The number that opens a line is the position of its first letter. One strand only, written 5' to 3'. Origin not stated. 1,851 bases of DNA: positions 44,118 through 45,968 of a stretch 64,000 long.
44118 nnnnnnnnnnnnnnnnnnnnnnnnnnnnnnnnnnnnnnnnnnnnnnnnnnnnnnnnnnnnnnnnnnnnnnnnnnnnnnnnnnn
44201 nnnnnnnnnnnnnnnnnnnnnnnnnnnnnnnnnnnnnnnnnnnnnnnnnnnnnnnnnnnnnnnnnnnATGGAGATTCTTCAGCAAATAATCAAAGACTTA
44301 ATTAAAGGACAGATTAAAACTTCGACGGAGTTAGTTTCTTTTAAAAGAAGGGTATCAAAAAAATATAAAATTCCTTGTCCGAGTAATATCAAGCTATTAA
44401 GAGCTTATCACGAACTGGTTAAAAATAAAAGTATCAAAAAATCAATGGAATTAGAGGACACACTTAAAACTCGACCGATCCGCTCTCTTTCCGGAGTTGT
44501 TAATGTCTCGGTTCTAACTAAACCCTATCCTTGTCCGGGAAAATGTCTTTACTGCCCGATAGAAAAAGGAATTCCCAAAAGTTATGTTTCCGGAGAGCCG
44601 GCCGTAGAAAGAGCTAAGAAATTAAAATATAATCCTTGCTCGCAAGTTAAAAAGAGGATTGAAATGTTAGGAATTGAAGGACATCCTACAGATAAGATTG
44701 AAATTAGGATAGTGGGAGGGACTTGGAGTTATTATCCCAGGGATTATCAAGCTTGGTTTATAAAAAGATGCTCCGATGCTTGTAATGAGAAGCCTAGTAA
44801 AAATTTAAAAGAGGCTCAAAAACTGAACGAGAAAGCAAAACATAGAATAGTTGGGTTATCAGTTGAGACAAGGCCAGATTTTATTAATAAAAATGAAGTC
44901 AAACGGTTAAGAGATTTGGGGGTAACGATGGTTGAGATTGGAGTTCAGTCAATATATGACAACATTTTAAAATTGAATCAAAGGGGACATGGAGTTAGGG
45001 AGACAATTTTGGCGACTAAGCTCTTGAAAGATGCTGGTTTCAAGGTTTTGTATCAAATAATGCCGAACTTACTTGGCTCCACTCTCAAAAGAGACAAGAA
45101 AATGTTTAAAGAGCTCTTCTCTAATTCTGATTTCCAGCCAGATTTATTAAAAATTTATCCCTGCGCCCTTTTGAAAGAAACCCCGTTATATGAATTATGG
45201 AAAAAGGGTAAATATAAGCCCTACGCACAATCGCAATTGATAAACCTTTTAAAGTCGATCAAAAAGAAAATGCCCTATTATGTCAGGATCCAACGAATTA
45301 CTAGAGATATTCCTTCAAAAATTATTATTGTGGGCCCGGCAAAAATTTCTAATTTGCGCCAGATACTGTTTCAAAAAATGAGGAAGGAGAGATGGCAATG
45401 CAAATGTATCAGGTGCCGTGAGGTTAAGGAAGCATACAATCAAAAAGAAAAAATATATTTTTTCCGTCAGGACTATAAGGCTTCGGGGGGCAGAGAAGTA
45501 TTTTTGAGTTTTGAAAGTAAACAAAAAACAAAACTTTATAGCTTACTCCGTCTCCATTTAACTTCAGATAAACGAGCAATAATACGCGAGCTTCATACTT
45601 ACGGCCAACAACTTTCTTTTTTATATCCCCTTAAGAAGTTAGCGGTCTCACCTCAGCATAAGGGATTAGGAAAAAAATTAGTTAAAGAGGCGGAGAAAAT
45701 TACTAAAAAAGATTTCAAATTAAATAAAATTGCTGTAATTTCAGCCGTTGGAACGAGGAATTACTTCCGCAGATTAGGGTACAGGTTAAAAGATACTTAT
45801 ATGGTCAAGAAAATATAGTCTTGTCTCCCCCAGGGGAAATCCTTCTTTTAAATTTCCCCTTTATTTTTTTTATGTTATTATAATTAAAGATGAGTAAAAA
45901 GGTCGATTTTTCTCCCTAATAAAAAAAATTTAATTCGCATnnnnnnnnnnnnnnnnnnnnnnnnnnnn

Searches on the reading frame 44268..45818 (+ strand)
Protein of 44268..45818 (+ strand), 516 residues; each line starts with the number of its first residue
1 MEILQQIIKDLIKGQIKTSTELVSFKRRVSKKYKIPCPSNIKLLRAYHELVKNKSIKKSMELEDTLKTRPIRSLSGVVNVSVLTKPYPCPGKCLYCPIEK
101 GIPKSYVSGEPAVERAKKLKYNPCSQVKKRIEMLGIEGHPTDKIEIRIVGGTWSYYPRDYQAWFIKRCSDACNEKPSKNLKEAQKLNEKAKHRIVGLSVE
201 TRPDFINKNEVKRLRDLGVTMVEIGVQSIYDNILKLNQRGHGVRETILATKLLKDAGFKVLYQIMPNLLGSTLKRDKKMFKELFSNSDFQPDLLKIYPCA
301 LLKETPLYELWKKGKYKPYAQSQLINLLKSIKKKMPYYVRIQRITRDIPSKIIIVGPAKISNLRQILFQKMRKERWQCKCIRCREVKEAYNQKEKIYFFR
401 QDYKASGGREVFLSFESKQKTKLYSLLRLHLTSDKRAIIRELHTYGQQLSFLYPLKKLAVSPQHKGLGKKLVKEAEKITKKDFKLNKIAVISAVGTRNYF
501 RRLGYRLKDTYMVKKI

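Call 27: search_protein_families(library=pfam, proteins=[window:44268-45818:+], max_evalue=0.001)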
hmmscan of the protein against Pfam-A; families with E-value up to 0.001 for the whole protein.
window:44268-45818:+ (516 aa): 4 families
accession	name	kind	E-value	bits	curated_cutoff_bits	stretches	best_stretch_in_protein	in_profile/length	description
PF16199.10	Radical_SAM_C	-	4.5e-21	75.2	31.9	1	291-372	1-84/85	Radical_SAM C-terminal domain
PF04055.27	Radical_SAM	-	1.5e-16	61.4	29.5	1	89-274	7-157/166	Radical SAM superfamily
PF23613.1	ELP3_N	-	2.7e-05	24.4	27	1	2-73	3-69/70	ELP3 N-terminal domain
PF13673.13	Acetyltransf_10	-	0.00063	20.2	23.6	0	463-507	64-109/128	Acetyltransferase (GNAT) domain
